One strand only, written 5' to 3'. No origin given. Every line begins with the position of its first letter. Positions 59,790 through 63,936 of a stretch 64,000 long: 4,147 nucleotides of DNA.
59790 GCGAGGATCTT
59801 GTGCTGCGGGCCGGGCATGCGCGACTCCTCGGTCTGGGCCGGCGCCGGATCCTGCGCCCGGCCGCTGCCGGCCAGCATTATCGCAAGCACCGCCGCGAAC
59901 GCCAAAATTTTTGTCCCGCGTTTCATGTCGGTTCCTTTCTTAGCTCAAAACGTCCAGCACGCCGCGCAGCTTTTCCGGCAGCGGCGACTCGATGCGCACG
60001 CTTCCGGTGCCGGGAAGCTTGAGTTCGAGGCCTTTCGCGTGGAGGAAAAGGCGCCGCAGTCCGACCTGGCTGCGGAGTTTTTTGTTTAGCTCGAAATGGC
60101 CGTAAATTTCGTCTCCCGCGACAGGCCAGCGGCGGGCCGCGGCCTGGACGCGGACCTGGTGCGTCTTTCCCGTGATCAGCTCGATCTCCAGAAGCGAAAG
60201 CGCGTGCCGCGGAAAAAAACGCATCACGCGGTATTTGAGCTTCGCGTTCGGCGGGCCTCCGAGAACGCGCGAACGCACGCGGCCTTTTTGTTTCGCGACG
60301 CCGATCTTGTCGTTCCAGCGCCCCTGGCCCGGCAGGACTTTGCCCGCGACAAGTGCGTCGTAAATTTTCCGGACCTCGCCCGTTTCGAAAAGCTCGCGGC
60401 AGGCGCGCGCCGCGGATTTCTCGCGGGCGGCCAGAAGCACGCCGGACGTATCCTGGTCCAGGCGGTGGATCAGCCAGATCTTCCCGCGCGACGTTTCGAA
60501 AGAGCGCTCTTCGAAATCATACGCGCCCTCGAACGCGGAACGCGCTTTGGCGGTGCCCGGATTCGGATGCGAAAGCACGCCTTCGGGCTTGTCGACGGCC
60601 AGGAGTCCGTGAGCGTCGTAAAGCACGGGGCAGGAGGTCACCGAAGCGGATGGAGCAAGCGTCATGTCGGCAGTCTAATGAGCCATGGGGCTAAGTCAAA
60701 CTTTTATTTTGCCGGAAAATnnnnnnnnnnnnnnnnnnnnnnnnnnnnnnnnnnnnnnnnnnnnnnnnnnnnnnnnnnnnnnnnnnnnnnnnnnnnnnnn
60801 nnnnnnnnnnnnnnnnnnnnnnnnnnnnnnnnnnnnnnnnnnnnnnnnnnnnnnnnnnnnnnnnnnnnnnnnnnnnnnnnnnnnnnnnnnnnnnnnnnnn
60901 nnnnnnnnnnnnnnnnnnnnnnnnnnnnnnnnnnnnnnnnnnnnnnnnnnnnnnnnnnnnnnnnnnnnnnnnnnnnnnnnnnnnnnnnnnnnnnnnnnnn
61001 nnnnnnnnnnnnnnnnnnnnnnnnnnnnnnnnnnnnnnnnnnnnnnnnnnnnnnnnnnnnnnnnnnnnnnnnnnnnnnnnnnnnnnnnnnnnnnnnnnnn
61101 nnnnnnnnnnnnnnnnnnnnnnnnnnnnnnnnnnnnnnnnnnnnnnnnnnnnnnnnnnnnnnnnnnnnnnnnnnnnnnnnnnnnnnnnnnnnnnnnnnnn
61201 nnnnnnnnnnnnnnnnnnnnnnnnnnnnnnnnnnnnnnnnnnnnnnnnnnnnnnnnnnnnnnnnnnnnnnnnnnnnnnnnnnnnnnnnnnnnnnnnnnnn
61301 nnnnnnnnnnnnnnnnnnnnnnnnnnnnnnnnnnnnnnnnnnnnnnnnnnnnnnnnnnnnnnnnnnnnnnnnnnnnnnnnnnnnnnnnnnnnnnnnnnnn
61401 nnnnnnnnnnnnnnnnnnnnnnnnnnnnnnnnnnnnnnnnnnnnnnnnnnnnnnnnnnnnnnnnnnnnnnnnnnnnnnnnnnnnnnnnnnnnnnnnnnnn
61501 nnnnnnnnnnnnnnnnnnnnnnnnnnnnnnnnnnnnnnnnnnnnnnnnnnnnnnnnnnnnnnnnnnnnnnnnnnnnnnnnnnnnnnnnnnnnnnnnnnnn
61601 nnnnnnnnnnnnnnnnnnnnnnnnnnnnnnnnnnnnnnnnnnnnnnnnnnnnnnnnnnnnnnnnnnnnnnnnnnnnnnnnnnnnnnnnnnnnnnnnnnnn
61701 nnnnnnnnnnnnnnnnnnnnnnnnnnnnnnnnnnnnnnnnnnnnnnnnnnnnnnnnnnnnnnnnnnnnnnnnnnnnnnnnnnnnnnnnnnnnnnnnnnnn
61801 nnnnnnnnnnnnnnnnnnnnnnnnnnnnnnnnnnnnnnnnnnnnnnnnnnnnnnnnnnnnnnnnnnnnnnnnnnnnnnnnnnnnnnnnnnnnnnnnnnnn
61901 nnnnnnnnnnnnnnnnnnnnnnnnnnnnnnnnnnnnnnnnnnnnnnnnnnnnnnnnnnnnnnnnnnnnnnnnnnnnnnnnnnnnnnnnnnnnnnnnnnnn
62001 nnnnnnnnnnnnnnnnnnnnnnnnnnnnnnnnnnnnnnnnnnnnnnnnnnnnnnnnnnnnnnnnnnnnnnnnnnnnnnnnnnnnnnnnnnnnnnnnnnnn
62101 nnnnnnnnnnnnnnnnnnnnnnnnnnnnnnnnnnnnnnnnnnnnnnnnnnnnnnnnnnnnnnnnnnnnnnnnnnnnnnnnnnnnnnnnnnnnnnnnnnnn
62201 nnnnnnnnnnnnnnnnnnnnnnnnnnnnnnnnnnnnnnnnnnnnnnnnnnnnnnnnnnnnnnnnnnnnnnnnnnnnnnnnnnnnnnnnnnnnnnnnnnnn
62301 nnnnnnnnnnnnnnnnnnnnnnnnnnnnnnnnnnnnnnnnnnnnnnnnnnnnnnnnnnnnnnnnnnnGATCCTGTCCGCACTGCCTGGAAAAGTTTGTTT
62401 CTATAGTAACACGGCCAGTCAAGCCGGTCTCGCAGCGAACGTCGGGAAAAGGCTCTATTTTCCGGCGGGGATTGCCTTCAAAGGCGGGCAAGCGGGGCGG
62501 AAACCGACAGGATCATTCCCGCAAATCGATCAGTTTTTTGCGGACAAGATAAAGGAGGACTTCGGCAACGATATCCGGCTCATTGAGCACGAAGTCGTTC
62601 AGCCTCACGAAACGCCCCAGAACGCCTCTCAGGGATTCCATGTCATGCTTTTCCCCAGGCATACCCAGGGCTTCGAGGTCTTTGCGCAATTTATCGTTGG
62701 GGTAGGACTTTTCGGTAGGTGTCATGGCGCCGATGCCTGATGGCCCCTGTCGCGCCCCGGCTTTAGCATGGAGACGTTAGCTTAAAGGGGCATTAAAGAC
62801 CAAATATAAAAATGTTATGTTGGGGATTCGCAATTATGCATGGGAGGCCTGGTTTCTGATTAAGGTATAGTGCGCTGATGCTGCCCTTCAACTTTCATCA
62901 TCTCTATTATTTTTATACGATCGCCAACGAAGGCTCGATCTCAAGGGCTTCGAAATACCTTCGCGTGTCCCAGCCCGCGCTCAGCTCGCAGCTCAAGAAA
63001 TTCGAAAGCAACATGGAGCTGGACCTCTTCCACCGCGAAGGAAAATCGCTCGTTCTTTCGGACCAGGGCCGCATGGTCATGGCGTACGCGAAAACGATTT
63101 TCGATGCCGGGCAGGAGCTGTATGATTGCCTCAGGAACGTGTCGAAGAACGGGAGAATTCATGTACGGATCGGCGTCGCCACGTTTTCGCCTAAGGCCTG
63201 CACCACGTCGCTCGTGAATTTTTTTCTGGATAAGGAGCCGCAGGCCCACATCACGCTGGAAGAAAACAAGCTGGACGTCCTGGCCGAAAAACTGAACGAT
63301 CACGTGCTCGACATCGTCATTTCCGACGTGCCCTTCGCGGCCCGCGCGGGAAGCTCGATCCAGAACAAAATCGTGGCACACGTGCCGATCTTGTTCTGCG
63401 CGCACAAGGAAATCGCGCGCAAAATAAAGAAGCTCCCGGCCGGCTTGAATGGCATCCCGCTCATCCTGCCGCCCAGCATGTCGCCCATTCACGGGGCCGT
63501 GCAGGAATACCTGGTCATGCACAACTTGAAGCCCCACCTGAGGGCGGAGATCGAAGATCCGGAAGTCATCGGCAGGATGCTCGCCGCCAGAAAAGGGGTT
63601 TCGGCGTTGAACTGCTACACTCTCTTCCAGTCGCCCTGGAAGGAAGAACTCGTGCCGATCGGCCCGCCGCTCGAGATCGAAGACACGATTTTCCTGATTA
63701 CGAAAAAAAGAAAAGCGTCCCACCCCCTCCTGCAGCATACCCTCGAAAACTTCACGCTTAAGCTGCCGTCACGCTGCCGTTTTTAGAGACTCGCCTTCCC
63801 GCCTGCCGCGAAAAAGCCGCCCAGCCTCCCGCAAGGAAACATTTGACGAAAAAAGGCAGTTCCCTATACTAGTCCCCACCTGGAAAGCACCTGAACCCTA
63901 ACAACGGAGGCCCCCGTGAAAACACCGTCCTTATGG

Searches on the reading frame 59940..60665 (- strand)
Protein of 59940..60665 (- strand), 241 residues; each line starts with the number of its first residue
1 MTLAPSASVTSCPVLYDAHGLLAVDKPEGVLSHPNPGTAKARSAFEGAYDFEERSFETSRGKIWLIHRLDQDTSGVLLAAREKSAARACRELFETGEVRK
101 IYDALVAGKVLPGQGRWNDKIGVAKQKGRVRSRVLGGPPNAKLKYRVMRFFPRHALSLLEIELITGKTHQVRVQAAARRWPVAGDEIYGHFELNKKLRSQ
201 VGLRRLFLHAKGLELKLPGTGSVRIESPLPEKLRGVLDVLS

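Call 24: search_protein_families(library=pfam, proteins=[window:59940-60665:-], max_evalue=0.00001)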
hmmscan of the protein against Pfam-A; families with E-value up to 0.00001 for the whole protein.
window:59940-60665:- (241 aa): 1 family
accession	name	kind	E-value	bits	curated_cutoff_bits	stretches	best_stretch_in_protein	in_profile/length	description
PF00849.27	PseudoU_synth_2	-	5e-26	92.2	26.8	1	21-177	2-152/152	RNA pseudouridylate synthase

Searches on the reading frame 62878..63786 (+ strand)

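Call 24: search_protein_families(library=pfam, proteins=[window:62878-63786:+], max_evalue=0.00001)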
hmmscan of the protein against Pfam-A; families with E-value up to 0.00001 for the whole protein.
window:62878-63786:+ (302 aa): 2 families
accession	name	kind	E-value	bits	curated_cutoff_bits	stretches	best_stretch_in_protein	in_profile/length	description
PF00126.33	HTH_1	-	4.9e-16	58.9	26.6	1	7-65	2-60/60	Bacterial regulatory helix-turn-helix protein, lysR family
PF03466.25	LysR_substrate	-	7e-16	58.7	28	1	95-290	7-202/209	LysR substrate binding domain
